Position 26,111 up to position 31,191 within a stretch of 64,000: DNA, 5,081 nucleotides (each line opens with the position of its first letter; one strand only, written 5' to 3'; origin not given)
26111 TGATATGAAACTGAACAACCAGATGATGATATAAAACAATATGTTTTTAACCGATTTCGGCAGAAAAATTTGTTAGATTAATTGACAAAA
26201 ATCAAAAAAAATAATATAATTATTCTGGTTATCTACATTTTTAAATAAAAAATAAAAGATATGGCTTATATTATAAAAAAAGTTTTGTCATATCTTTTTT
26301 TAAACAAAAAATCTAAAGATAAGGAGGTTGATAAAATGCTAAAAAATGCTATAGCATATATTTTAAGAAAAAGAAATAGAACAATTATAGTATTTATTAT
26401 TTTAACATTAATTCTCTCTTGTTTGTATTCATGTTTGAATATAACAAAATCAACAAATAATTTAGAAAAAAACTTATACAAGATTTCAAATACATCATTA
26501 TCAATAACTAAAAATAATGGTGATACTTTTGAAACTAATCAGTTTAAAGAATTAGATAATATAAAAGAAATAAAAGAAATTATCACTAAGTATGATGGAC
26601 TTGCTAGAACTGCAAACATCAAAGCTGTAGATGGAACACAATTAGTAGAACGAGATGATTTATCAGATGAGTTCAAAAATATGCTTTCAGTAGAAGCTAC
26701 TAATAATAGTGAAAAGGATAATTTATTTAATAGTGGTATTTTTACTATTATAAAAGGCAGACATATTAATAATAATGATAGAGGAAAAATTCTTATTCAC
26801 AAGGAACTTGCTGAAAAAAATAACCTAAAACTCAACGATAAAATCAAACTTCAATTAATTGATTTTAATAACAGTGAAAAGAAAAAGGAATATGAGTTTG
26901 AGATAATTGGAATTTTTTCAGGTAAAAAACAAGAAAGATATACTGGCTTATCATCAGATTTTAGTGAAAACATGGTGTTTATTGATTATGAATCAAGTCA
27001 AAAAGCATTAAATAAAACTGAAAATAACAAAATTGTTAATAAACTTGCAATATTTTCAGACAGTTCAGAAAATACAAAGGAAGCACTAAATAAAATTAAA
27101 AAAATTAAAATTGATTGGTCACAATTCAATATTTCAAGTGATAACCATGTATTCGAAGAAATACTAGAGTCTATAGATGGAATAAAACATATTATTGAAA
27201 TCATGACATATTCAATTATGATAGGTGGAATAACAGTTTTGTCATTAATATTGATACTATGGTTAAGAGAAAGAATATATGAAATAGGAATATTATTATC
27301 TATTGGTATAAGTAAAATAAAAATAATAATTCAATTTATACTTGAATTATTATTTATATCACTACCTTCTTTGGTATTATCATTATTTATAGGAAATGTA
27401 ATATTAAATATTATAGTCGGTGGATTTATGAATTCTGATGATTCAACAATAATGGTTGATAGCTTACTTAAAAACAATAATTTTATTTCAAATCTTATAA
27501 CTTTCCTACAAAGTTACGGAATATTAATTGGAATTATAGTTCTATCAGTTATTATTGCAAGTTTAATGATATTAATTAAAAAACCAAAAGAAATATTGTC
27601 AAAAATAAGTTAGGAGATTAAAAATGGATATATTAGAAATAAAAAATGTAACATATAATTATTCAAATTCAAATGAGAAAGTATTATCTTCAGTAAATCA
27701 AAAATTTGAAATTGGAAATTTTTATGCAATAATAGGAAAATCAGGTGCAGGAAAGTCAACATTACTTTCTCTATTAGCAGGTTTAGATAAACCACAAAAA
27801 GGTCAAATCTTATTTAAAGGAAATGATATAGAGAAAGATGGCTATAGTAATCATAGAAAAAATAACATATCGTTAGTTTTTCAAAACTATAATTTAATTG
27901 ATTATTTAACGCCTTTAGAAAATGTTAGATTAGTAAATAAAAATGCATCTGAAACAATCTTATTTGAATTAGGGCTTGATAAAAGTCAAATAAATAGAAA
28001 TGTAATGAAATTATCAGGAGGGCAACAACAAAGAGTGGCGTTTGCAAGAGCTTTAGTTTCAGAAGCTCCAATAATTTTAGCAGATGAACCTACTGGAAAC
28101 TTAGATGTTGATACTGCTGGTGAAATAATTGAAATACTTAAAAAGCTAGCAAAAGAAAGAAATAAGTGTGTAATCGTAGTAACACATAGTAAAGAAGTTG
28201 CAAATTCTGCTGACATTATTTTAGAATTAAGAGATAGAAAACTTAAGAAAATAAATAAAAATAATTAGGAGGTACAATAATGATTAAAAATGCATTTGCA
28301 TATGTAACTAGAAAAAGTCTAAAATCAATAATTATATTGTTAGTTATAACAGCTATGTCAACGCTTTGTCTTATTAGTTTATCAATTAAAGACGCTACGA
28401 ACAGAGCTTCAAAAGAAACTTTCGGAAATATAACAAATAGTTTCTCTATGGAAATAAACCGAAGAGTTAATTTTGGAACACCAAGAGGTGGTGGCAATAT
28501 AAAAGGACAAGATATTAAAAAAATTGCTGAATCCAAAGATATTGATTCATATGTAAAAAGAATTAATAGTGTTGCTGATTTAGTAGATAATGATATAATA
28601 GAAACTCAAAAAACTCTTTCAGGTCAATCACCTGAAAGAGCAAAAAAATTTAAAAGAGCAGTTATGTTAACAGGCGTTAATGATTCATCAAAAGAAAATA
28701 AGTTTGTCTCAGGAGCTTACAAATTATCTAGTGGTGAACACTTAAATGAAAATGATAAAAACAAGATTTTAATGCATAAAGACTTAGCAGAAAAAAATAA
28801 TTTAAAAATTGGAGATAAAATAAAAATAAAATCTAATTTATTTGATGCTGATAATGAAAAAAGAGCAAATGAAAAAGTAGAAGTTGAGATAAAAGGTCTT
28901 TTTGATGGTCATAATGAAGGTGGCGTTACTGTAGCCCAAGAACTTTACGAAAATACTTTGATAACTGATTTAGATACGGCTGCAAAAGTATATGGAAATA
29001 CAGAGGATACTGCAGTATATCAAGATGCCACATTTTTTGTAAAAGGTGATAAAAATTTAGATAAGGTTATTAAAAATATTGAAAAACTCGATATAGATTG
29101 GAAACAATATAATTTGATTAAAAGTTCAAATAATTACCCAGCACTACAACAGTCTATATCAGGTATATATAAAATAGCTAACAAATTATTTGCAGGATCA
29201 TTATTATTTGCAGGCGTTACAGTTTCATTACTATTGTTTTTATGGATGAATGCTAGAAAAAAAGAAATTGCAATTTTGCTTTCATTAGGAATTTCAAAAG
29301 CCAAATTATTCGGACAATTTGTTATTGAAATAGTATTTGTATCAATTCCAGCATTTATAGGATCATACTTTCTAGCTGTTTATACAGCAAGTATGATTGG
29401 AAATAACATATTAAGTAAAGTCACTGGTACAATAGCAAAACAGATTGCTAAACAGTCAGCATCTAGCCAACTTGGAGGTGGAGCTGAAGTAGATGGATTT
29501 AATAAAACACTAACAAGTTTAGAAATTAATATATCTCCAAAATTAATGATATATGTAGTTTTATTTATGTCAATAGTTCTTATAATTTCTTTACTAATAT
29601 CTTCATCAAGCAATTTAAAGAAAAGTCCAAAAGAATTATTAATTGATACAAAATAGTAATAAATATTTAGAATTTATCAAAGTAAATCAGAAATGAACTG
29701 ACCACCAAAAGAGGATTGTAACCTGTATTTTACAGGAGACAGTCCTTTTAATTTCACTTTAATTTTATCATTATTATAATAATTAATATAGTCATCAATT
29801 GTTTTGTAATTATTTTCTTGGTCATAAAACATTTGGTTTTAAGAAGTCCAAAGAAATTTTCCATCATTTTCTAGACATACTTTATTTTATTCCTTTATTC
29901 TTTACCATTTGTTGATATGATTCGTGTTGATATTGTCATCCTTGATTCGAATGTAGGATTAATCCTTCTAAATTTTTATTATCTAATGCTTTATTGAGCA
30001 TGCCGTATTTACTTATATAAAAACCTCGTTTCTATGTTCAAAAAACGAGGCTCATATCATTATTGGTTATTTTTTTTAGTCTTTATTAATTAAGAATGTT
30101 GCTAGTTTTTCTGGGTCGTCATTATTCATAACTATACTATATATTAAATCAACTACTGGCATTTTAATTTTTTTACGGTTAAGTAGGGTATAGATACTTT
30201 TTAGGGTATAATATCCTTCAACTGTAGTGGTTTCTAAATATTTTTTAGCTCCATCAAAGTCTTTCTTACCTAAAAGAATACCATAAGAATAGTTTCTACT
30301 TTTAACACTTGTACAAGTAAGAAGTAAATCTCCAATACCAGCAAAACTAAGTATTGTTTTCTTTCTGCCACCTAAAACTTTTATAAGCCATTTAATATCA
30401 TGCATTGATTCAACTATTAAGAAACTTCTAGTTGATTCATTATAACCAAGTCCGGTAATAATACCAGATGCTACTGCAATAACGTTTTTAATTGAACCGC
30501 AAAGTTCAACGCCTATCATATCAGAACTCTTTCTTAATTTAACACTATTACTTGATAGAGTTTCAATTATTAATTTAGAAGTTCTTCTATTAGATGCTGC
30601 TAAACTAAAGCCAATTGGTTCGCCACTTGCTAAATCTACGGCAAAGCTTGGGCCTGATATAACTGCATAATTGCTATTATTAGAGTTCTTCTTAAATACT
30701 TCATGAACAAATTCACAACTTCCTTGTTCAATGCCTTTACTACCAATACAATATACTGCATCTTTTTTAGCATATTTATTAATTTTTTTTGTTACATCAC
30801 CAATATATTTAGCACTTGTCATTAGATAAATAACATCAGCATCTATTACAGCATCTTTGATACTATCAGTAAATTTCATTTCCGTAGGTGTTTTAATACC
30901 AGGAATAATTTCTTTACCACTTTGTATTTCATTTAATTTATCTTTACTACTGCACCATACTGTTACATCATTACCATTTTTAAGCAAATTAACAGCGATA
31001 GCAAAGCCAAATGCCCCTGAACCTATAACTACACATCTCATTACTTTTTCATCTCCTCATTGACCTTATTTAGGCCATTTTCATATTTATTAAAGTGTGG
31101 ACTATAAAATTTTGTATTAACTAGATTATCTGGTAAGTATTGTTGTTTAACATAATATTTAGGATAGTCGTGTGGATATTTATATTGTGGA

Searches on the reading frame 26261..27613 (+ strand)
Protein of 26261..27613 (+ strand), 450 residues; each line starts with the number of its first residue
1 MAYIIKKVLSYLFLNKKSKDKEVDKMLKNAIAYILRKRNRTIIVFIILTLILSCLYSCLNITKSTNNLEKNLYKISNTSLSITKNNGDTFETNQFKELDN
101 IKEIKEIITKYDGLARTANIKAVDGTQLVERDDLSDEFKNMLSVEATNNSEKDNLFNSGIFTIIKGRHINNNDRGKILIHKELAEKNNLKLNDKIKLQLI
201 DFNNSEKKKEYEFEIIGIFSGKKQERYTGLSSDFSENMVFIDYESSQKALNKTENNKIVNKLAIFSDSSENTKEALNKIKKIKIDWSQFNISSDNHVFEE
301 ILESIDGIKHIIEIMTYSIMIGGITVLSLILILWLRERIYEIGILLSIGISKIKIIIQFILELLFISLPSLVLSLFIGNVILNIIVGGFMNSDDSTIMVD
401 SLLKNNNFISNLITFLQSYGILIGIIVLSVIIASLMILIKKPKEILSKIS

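Call 99: search_protein_families(library=pfam, proteins=[window:26261-27613:+], max_evalue=0.00001)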
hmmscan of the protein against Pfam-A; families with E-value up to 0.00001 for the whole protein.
window:26261-27613:+ (450 aa): 2 families
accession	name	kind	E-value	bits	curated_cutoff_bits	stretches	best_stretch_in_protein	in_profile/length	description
PF02687.27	FtsX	-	1.7e-11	44.6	25.5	1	315-438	3-116/120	FtsX-like permease C-terminal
PF12704.14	MacB_PCD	-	1.8e-06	28.8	27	1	118-281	67-206/207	MacB-like periplasmic core domain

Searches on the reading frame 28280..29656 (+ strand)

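Call 99: search_protein_families(library=pfam, proteins=[window:28280-29656:+], max_evalue=0.00001)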
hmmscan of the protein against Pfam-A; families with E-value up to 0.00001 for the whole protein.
window:28280-29656:+ (458 aa): 1 family
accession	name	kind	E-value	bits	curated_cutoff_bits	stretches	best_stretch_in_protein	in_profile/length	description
PF02687.27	FtsX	-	3.5e-12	46.9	25.5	1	304-450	4-120/120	FtsX-like permease C-terminal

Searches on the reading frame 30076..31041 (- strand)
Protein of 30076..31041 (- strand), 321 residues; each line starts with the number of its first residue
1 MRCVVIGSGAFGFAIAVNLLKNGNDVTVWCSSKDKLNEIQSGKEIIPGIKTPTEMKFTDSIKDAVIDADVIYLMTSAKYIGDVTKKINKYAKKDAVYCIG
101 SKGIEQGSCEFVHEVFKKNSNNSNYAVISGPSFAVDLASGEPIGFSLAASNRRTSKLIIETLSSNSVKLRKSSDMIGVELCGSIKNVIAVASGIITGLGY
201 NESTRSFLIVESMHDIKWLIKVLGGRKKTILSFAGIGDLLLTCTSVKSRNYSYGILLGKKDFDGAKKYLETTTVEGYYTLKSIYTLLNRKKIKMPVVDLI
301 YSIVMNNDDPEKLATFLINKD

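Call 99: search_protein_families(library=pfam, proteins=[window:30076-31041:-], max_evalue=0.00001)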
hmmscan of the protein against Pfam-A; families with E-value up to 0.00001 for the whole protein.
window:30076-31041:- (321 aa): 7 families
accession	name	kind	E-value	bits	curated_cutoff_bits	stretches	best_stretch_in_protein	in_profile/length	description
PF07479.19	NAD_Gly3P_dh_C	-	9e-43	146.3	25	1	174-313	1-140/142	NAD-dependent glycerol-3-phosphate dehydrogenase C-terminus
PF01210.29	NAD_Gly3P_dh_N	-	3.7e-29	102.2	23.1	1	4-153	3-156/158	NAD-dependent glycerol-3-phosphate dehydrogenase N-terminus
PF20618.3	GPD_NAD_C_bact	-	3.9e-17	63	27.6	1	234-298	1-64/66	Bacterial GPD, NAD-dependent C-terminal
PF03446.21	NAD_binding_2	-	1.5e-07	32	21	1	5-102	4-94/161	NAD binding domain of 6-phosphogluconate dehydrogenase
PF03807.23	F420_oxidored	-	6.1e-07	30.4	21.6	1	4-94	3-85/94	NADP oxidoreductase coenzyme F420-dependent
PF02558.23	ApbA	-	4.1e-06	26.9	22.2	1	4-99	2-98/150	Ketopantoate reductase PanE/ApbA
PF03721.20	UDPG_MGDP_dh_N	-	8.4e-06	25.9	27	0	1-134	1-156/187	UDP-glucose/GDP-mannose dehydrogenase family, NAD binding domain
